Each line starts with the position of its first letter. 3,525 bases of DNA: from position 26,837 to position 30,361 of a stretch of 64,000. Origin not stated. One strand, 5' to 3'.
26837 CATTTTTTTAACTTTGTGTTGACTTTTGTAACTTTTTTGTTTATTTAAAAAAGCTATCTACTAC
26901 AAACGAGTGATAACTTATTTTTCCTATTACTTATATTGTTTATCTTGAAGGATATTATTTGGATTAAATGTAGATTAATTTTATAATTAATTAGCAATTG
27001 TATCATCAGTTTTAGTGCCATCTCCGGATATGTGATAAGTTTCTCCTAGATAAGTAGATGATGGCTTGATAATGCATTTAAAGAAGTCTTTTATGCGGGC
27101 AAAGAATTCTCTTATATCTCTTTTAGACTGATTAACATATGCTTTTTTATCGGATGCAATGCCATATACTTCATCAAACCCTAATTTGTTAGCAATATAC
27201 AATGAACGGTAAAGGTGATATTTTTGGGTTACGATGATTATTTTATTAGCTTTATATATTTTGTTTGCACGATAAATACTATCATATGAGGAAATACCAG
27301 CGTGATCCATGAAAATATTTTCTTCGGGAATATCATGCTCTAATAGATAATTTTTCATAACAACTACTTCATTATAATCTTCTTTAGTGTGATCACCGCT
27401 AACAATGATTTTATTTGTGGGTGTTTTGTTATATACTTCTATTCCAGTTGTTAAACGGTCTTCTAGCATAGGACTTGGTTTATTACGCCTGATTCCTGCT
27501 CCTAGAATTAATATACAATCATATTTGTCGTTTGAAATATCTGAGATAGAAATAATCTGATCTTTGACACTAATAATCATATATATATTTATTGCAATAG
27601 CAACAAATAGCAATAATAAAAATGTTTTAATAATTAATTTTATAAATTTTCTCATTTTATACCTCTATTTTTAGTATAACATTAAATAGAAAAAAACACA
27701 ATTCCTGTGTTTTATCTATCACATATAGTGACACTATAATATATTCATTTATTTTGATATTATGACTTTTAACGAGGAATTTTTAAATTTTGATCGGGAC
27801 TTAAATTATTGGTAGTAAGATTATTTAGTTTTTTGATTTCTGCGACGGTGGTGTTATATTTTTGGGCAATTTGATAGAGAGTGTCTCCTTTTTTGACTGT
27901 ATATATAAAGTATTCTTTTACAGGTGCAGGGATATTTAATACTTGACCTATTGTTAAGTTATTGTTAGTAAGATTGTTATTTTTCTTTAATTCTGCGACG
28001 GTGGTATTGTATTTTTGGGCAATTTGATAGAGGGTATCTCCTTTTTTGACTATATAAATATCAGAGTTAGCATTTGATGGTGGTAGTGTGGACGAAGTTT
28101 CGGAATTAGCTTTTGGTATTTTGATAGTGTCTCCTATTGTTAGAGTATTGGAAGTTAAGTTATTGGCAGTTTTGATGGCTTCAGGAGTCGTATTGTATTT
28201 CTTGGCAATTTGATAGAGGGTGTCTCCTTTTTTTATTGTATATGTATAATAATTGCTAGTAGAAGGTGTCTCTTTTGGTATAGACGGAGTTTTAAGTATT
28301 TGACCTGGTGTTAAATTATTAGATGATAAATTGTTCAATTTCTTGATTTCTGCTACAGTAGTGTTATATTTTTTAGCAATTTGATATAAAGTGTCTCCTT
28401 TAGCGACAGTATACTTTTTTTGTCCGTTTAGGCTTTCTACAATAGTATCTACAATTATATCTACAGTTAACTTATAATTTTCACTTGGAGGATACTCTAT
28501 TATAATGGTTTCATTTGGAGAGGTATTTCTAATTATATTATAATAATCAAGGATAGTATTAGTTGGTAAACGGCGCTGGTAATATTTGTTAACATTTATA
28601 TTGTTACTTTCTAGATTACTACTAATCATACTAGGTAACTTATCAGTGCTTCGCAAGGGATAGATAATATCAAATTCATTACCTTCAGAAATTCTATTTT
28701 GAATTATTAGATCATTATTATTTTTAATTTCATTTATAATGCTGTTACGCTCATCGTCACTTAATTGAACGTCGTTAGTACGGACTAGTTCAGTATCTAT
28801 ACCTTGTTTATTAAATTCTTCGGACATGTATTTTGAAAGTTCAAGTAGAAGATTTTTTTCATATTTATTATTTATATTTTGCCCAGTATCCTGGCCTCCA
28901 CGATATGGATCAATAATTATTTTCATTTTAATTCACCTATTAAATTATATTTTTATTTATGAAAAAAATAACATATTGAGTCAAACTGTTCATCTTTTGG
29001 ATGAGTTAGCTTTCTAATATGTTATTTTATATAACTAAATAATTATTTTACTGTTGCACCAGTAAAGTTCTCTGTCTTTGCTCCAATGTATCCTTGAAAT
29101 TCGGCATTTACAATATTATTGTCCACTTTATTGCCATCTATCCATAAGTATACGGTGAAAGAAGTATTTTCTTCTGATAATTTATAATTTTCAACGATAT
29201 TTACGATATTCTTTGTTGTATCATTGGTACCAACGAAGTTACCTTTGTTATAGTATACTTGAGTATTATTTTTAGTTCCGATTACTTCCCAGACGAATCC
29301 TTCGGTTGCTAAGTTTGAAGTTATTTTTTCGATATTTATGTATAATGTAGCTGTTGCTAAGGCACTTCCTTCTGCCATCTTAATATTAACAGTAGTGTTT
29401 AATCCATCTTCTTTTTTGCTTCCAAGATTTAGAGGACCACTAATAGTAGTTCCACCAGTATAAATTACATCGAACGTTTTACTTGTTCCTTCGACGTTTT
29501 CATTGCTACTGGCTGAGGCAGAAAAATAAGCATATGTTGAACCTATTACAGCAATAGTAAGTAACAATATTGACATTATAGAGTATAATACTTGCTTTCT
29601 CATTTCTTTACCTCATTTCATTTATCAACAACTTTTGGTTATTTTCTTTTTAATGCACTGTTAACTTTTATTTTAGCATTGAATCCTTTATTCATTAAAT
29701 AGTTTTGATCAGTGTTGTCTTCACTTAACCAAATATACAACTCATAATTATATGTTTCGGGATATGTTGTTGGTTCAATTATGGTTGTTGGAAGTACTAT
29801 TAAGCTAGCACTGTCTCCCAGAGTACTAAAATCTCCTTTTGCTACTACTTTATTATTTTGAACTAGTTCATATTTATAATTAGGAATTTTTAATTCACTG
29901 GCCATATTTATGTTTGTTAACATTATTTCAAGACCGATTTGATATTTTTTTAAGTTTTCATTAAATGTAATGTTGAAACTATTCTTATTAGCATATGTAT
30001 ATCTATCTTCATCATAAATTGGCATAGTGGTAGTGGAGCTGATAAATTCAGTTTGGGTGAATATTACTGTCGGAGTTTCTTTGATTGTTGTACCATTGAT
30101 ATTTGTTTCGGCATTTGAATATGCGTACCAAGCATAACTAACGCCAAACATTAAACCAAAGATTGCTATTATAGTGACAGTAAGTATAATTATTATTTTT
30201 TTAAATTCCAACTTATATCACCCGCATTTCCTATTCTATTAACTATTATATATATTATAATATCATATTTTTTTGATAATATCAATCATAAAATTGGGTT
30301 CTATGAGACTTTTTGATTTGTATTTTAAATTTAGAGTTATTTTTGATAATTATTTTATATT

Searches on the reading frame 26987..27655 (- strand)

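Call 30: search_protein_families(library=pfam, proteins=[window:26987-27655:-], max_evalue=0.01)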
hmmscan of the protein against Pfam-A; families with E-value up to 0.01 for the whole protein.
window:26987-27655:- (222 aa): 1 family
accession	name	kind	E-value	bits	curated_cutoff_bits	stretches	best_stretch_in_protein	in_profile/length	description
PF02698.23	DUF218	-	5.8e-25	88.2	27.6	1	46-184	1-131/133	DUF218 domain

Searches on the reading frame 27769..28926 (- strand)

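Call 30: search_protein_families(library=pfam, proteins=[window:27769-28926:-], max_evalue=0.01)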
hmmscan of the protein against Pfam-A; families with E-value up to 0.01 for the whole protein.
window:27769-28926:- (385 aa): 16 families
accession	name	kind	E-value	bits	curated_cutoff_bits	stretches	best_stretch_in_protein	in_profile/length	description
PF01476.26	LysM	-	1e-66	221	20.9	4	172-214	1-43/43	LysM domain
PF23473.1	LysM3_LYK4_5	-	2.3e-22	79.2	29.3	4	228-262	4-38/48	LYK4/5 LysM3 domain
PF23472.1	LysM2_CERK1_LYK3_4_5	-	4.4e-15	55.8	27.4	3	291-333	8-54/56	LYK3/4/5 LysM2 domain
PF23446.1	LysM1_NFP_LYK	-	8.5e-13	49.4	36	0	339-384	5-54/60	NFP/LYK LysM1 domain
PF23462.1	LysM3_NFP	-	6.3e-12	46.3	28.1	0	228-263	4-39/48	NFP LysM3 domain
PF04225.17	LysM_OapA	-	7.3e-10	39.3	22.3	0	170-201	3-34/85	Opacity-associated protein A LysM-like domain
PF22310.2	NMB0315_dom_I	-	5.4e-09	36.7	27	0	173-202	7-36/83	NMB0315-like, domain I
PF01520.23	Amidase_3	-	5.5e-09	36.7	27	1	3-76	1-73/174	N-acetylmuramoyl-L-alanine amidase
PF23577.1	LysM_RLK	-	7.3e-09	36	27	0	228-252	2-26/44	LysM domain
PF23457.1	LysM2_NFP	-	2.7e-07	31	36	1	228-271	7-54/56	NFP LysM2 domain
PF00570.28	HRDC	-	5.5e-06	26.7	23.8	0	169-204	21-56/68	HRDC domain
PF13533.13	Biotin_lipoyl_2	-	0.0006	20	29.8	0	292-302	21-31/32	Biotin-lipoyl like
PF08765.17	Mor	-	0.00075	19.9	24.9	0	337-366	61-90/107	Mor transcription activator family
PF01020.24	Ribosomal_L40e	-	0.0012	19.2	23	0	349-359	4-14/50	Ribosomal L40e family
PF04760.21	IF2_N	-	0.0035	17.5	25.3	0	179-197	5-24/53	Translation initiation factor IF-2, N-terminal region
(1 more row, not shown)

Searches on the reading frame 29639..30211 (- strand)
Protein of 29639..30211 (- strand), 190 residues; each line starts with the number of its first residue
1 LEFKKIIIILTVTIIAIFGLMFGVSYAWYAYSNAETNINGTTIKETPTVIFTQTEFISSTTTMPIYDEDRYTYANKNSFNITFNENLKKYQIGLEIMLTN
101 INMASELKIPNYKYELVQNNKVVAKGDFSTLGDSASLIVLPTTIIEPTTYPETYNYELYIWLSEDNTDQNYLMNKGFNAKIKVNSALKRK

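Call 5: search_protein_families(library=pfam, proteins=[window:29639-30211:-], max_evalue=0.1)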
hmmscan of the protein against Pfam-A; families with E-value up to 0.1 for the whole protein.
window:29639-30211:- (190 aa): 0 families

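Call 6: search_protein_families(library=ncbifam, proteins=[window:29639-30211:-], max_evalue=0.1)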
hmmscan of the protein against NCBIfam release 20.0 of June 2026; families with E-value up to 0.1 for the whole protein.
window:29639-30211:- (190 aa): 0 families

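Call 23: find_homologous_proteins(query=window:29639-30211:-, max_evalue=0.001)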
Query window:29639-30211:- (190 aa): 323 proteins with E <= 0.001 among 396 candidates; the best 120 are listed.
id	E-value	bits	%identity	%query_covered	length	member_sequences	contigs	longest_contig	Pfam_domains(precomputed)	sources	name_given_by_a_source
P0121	6.1e-115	399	98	100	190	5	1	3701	-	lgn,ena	-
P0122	3.1e-114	397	98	100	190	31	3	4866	-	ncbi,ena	-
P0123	7.1e-85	301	72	99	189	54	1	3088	-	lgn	-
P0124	3.6e-83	296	72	100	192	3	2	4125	-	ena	-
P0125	3.4e-82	292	71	100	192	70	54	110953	-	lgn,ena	-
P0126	6.1e-82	292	69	99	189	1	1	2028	-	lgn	-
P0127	4.4e-81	289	69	100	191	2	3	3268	-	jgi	-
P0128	8.2e-81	288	68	99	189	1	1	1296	-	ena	-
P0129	5.5e-78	279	65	99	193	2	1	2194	-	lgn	-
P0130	1.3e-77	277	65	99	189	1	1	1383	-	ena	-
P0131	1.9e-77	277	66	99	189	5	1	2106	-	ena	-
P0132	6.2e-77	275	65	99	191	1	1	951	-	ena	-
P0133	1.2e-76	274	66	99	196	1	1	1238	-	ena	-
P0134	2.2e-76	273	66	99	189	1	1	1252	-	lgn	-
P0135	2.5e-76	273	66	99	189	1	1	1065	-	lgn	-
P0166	2.2e-73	264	63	99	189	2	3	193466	-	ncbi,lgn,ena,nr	ncbi:MAG: hypothetical protein IJE89_00615 [Bacilli bacterium]|nr:hypothetical protein [Bacilli bact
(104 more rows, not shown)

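Call 89: find_encoding_contigs(protein=P0166, flank=10000, max_places=2)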
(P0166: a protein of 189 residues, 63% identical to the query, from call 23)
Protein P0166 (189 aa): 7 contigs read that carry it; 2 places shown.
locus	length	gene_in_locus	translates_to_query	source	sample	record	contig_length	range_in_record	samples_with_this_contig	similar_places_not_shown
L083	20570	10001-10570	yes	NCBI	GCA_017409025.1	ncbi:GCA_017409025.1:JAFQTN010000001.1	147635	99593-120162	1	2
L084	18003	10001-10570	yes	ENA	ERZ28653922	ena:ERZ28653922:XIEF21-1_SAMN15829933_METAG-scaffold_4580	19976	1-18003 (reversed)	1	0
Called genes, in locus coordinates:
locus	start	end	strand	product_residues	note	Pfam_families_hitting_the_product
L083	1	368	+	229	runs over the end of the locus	PF04542:Sigma70_r2, PF04545:Sigma70_r4, PF01381:HTH_3 (weak)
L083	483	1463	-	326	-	PF01210:NAD_Gly3P_dh_N, PF02558:ApbA (weak), PF03807:F420_oxidored (weak), PF07479:NAD_Gly3P_dh_C, PF20618:GPD_NAD_C_bact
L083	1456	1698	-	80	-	-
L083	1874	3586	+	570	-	PF13200:DUF4015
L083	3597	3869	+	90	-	PF06265:YutD-like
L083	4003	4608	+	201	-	-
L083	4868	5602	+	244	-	-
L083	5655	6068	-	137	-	PF14181:YqfQ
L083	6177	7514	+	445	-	PF00482:T2SSF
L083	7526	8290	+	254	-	PF06750:A24_N_bact, PF01478:Peptidase_A24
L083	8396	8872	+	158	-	-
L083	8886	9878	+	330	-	PF00044:Gp_dh_N, PF02800:Gp_dh_C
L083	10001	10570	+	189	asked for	-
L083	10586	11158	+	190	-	-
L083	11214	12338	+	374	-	PF01520:Amidase_3, PF23446:LysM1_NFP_LYK (faint), PF04225:LysM_OapA (faint), PF23473:LysM3_LYK4_5 (faint), PF23577:LysM_RLK (faint), PF23457:LysM2_NFP (faint), PF01476:LysM, PF01476:LysM, +3 more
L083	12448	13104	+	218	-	PF02698:DUF218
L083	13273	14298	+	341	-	PF02547:Queuosine_synth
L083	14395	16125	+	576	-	PF01807:Zn_ribbon_DnaG, PF08275:DNAG_N, PF01751:Toprim, PF13155:Toprim_2, PF13662:Toprim_4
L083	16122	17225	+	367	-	PF03979:Sigma70_r1_1, PF00140:Sigma70_r1_2, PF04542:Sigma70_r2, PF04539:Sigma70_r3, PF04545:Sigma70_r4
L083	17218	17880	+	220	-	PF05175:MTS, PF06325:PrmA, PF12847:Methyltransf_18, PF04816:TrmK, PF13649:Methyltransf_25 (weak), PF13847:Methyltransf_31, PF08241:Methyltransf_11 (faint)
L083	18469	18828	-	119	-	PF00575:S1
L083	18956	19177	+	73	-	PF01106:NifU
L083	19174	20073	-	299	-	PF27663:Spore_coat_YutH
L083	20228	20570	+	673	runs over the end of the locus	PF01751:Toprim, PF01131:Topoisom_bac, PF01396:Zn_ribbon_Top1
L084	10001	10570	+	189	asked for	-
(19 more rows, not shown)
